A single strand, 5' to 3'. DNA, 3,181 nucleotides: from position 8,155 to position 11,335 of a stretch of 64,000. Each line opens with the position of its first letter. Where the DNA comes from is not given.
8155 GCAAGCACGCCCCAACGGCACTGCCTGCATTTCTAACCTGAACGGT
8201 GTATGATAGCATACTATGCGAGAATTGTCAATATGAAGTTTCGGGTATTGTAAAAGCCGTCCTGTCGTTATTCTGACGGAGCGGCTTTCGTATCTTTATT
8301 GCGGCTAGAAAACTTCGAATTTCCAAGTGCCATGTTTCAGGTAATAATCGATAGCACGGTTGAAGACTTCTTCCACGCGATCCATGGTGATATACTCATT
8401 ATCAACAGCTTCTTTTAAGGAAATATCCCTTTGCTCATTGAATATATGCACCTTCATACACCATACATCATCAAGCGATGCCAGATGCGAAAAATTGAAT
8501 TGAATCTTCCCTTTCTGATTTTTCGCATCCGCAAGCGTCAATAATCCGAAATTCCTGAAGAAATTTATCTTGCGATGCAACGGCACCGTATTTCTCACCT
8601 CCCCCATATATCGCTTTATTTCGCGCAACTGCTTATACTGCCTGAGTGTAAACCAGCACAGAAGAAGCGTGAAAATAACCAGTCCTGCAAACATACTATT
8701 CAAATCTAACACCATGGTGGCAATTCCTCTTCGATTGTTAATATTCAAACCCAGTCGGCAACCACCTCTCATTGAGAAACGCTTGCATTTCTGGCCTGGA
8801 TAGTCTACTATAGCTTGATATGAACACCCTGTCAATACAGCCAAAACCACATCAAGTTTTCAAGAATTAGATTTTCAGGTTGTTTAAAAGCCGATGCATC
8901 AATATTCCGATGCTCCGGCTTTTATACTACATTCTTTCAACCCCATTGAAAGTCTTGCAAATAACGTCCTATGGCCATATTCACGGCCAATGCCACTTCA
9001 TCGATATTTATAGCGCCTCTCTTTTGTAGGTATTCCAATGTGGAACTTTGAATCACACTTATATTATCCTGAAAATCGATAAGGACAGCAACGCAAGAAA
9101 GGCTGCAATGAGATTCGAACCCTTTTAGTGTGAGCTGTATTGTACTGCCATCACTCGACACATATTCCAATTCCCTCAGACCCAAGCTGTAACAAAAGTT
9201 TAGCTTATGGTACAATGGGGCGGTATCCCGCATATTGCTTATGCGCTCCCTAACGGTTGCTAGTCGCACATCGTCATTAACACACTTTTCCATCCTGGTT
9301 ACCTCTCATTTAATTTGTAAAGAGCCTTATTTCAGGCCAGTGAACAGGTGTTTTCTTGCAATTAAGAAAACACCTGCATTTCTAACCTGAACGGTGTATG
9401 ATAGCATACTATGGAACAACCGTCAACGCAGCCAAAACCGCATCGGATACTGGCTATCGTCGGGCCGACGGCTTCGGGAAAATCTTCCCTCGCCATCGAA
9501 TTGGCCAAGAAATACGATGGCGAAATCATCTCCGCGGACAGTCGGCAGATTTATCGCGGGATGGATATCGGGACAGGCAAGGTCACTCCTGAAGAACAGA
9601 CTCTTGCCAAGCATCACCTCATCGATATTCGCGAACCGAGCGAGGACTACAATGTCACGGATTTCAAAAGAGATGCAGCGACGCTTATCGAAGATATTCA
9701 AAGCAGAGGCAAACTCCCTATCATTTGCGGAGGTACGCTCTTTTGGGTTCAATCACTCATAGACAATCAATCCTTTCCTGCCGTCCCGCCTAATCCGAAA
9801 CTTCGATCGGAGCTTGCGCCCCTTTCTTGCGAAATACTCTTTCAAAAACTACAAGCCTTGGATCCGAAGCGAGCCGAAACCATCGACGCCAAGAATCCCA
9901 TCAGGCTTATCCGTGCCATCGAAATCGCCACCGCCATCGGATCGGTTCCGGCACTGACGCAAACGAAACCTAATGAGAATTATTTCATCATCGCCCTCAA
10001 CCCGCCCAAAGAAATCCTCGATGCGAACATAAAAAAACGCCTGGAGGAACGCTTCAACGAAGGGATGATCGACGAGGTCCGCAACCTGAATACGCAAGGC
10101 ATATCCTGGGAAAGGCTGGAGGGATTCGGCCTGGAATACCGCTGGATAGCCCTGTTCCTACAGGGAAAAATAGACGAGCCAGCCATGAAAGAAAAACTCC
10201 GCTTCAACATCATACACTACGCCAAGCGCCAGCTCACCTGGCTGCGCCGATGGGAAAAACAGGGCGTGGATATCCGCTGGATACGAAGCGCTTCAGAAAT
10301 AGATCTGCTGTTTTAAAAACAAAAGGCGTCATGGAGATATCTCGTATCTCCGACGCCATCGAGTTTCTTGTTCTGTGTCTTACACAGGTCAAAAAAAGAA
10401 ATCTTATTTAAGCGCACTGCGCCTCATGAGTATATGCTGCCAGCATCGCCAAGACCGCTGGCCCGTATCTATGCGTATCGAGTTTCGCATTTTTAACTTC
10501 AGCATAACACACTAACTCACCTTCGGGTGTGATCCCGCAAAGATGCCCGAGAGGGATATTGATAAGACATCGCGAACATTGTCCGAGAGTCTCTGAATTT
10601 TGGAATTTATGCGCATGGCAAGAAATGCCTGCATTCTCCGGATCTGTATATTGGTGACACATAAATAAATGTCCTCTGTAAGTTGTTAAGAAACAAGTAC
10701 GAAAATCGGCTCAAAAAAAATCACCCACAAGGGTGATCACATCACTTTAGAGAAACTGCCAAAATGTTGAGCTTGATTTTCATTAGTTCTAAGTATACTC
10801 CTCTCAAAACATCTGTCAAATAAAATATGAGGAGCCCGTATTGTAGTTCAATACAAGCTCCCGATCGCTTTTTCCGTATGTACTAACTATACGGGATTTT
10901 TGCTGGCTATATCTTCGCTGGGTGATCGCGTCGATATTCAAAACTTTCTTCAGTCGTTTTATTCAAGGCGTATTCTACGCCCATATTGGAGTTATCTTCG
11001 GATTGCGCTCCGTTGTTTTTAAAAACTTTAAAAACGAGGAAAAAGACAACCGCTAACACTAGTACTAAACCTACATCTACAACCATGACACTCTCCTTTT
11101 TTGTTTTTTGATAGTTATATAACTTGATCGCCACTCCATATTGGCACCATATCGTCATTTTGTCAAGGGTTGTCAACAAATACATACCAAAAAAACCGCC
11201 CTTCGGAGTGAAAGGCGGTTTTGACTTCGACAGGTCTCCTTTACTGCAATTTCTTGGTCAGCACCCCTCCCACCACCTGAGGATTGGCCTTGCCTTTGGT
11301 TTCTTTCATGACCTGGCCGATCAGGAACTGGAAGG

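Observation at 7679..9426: Tandem array of three self-contained small-protein cassettes, each with a consensus promoter, conserved leader and its own terminator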

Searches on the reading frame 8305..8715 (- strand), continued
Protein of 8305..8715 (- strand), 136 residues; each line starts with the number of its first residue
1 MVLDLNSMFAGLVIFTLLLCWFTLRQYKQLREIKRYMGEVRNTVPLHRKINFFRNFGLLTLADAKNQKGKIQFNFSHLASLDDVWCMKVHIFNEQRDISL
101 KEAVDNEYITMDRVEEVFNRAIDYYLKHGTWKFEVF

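Call 87: find_encoding_contigs(protein=P0001, flank=4000, max_places=5)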
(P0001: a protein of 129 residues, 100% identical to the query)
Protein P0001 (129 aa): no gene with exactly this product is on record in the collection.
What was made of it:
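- Tried and rejected: An exact look-up of the NCBI-annotated B protein for further assemblies found nothing on record (call 87).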

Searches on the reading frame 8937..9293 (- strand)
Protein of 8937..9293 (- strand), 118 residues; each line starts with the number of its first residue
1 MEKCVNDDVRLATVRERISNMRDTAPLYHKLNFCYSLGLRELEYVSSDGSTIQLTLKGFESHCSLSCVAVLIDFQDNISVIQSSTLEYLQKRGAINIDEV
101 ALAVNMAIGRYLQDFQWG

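Call 8: search_protein_families(library=pfam, proteins=[window:8937-9293:-], max_evalue=1)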
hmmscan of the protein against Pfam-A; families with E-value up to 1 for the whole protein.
window:8937-9293:- (118 aa): 3 families
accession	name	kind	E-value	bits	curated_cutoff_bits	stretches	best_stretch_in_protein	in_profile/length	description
PF25056.1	DUF7793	-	0.14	12.6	26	1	69-114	40-84/113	Domain of unknown function (DUF7793)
PF13412.12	HTH_24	-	0.17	11.9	21.9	1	86-110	9-33/48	Winged helix-turn-helix DNA-binding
PF06265.16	YutD-like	-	0.18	12.3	25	1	20-61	12-52/85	Putative antitoxin YutD-like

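Call 10: find_encoding_contigs(protein=window:8937-9293:-, flank=10000, max_places=10)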
Protein window:8937-9293:- (118 aa): 1 contig read that carries it; 1 place shown.
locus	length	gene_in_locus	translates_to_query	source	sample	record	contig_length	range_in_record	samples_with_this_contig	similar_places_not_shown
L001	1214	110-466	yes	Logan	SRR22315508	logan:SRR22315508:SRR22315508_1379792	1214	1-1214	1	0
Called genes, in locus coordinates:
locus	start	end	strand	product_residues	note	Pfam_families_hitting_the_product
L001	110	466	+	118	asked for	-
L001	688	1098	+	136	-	-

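Call 18: search_protein_representatives(protein=window:8937-9293:-)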
Query: 118 residues. Proteins with E-value up to 0.001 (for the whole library): 2; up to 1e-10: 1; up to 1e-30: 1. The best 2 are listed.
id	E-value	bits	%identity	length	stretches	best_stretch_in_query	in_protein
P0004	3.7e-72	255.7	100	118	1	1-118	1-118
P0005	2.4e-07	47.0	45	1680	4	28-57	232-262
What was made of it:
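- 8937..9293 (-): ORF C, 118 aa, soluble paralogue of the B domain. GAGAGG RBS upstream. Call 18: only itself among 1.84 billion representatives.
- Tried and rejected: C matches only itself among 1.84 billion representatives (call 18).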

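Call 49: search_protein_families(library=padloc, proteins=[window:8937-9293:-], max_evalue=1)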
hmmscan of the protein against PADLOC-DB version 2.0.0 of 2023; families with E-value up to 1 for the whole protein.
window:8937-9293:- (118 aa): 0 families

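Call 57: predict_structure(alignment_id=A4)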
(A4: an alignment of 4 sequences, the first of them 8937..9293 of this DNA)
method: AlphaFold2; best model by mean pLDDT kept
length: 118 residues; sequences in the alignment: 4
mean_pLDDT: 64.6   pTM: 0.57
mean pLDDT of the five models: 64.6, 62.1, 61.7, 58.4, 54.2
residues with pLDDT >= 90: 0; 70-90: 57; 50-70: 29; < 50: 32
segments of 3 or more residues with pLDDT < 50: 1-3, 59-68, 73-86
pLDDT, mean of each block of 10 residues (from residue 1): 56 82 80 75 72 62 43 45 48 63 82 68
secondary structure, 60 per line:
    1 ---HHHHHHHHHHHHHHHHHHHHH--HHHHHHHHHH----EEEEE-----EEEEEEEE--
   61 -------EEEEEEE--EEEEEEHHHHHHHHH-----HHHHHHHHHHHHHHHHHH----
elements in order: H4-24 H27-36 E41-45 E51-58 E68-74 E77-82 H83-91 H97-114
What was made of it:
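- Tried and rejected: The C model was too poor to search (pLDDT 65, call 57).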

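Call 73: search_protein_families(library=ncbifam, proteins=[window:8937-9293:-], max_evalue=1)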
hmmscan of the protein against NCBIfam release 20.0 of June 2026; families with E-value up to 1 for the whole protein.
window:8937-9293:- (118 aa): 1 family
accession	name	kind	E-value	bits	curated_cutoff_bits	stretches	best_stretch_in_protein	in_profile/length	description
NF033827.1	CDF_efflux_DmeF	equivalog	0.14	11.5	250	1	55-111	86-139/309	CDF family Co(II)/Ni(II) efflux transporter DmeF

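Call 74: search_protein_families(library=phrogs, proteins=[window:8937-9293:-], max_evalue=1)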
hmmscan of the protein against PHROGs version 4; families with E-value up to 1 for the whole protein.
window:8937-9293:- (118 aa): 2 families
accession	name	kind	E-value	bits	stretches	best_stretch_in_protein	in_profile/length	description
phrog_28341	-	unknown function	0.057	14.9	1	59-97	25-63/80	-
phrog_24421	-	unknown function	0.059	14.6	1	40-107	62-129/136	-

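Call 77: search_protein_families(library=pfam, proteins=[P0005], max_evalue=0.001)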
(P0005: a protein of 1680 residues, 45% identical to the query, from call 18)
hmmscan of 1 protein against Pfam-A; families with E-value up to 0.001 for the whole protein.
P0005 (1680 aa): 8 families
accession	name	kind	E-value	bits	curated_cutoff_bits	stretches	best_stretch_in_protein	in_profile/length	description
PF13585.12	CHU_C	-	3.2e-20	72.5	27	1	1588-1676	3-86/86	CHU_C Type IX secretion signal domain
PF18911.6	PKD_4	-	1.3e-10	41.6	27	1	1247-1317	2-72/85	PKD domain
PF16820.11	PKD_3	-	3.1e-05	24.2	26.3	0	1092-1149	13-67/68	PKD-like domain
PF00801.26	PKD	-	3.2e-05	24.3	23.5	0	1112-1147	27-64/80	PKD domain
PF01702.25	TGT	-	4.7e-05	23.1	26.3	0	66-137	71-140/357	Queuine tRNA-ribosyltransferase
PF00254.34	FKBP_C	-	9.8e-05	23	21.1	0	243-276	19-54/94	FKBP-type peptidyl-prolyl cis-trans isomerase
PF22352.2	K319L-like_PKD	-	0.00023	21.6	27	0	1097-1152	11-72/84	K319L-like, PKD domain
PF16411.10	SusF_SusE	-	0.00037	21.3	27.5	0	1373-1566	70-162/167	Outer membrane protein SusF_SusE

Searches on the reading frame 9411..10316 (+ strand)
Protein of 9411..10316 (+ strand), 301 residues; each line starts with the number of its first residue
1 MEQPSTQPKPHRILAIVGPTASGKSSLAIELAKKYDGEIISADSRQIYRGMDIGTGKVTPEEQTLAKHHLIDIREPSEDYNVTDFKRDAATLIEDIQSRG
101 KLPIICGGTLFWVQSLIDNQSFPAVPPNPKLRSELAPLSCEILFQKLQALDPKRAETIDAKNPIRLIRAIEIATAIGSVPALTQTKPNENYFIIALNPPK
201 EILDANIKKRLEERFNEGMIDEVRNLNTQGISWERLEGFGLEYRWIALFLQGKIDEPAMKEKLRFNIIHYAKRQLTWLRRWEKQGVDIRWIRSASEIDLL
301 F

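Call 22: find_related_loci(query=window:9411-10316:+, collection=genome_contigs, flank=6000)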
Query window:9411-10316:+ (301 aa) in genome_contigs; peptide patterns used: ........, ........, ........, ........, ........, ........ (x = any residue, [..] = any of these).
140 stretches matched a pattern; 60 encode a relative of the query (tblastn E <= 1e-3); 60 distinct loci.
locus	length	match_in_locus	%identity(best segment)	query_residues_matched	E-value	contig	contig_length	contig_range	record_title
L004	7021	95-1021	56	11-296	1e-107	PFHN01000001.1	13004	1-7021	MAG: Candidatus Moranbacteria bacterium CG_4_8_14_3_um_filter_41_13 CG_4_8_14_3_um_filter_scaffold_1859_c, whole genome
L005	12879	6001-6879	59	12-283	2e-105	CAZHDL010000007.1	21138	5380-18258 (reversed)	MAG TPA_asm: uncultured Bdellovibrionales bacterium isolate SRP219642_co10_72 genome assembly, contig: NODE_2233_length_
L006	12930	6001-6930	55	11-301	2e-105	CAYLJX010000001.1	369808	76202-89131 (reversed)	MAG TPA_asm: uncultured Bdellovibrionales bacterium isolate SRP342105_co1_463 genome assembly, contig: NODE_13_length_36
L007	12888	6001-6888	54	2-298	6e-98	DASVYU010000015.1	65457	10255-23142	MAG TPA_asm: Patescibacteria group bacterium isolate SMAG_U2610 k141_16007, whole genome shotgun sequence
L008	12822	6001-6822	48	13-280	2e-80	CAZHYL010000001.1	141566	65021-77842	MAG TPA_asm: uncultured Candidatus Saccharibacteria bacterium isolate binchicken_co347_150 genome assembly, contig: NODE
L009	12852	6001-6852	43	13-293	1e-70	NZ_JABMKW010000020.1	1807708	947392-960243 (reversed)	Pedobacter panaciterrae strain LMG 23400 Contig_23_79.0141, whole genome shotgun sequence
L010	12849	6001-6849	45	12-295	8e-69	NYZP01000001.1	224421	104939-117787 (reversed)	MAG: Parcubacteria group bacterium isolate ARS52 39386, whole genome shotgun sequence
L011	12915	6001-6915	39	12-293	1e-63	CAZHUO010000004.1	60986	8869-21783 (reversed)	MAG TPA_asm: uncultured Gammaproteobacteria bacterium isolate SRP263991_co5_609 genome assembly, contig: NODE_1099_lengt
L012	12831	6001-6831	42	12-279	4e-61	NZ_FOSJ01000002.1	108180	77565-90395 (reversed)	Marinilactibacillus piezotolerans strain DSM 16108, whole genome shotgun sequence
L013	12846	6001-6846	40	10-291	6e-61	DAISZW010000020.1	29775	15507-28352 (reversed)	MAG TPA_asm: Ignavibacteriaceae bacterium isolate CTOTU25579 NODE_295_length_29775_cov_8.636205, whole genome shotgun se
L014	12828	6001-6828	41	12-282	1e-58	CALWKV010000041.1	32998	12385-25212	MAG: uncultured Christensenellaceae bacterium isolate E37__bin146 genome assembly, contig: E37__k127_1209956, whole geno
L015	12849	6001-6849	39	12-291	5e-58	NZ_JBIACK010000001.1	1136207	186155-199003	Cytobacillus sp. FJAT-54145 Scaffold1, whole genome shotgun sequence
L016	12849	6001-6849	36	12-296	5e-57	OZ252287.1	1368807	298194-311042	MAG: Candidatus Altimarinota bacterium isolate 99de6d1c-9561-45ae-baf3-e78c13e602bd genome assembly, chromosome: 1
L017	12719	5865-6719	38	12-291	1e-55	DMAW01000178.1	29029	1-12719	MAG TPA_asm: Eubacteriaceae bacterium isolate UBA12179 contig_916, whole genome shotgun sequence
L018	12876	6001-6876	37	3-291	3e-55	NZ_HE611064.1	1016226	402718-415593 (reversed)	Kurthia senegalensis strain JC8E, whole genome shotgun sequence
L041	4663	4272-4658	60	12-129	5e-45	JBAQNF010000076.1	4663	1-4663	MAG: Candidatus Moraniibacteriota bacterium isolate MFD12002_ilm_asm_bin7 k127_52625, whole genome shotgun sequence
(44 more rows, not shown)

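Call 73: search_protein_families(library=ncbifam, proteins=[L041:3486-4196:+], max_evalue=1)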
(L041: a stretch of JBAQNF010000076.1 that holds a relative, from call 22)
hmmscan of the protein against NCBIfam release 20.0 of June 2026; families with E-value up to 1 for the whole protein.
L041:3486-4196:+ (236 aa): 0 families

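Call 74: search_protein_families(library=phrogs, proteins=[L041:3486-4196:+], max_evalue=1)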
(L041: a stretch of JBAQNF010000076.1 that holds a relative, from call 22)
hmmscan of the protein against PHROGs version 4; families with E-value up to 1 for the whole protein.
L041:3486-4196:+ (236 aa): 0 families

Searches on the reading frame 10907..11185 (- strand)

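Call 50: search_protein_families(library=pfam, proteins=[window:10907-11185:-], max_evalue=1)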
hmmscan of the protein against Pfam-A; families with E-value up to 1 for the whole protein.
window:10907-11185:- (92 aa): 3 families
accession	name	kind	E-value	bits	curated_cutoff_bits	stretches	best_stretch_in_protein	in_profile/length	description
PF07225.17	NDUF_B4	-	0.025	14.9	21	1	10-62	61-111/124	NADH-ubiquinone oxidoreductase B15 subunit (NDUFB4)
PF11857.13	DUF3377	-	0.079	13.3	26.5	1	19-61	16-58/72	Domain of unknown function (DUF3377)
PF12669.12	FeoB_associated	-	0.36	11.5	27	1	38-57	5-23/44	FeoB-associated Cys-rich membrane protein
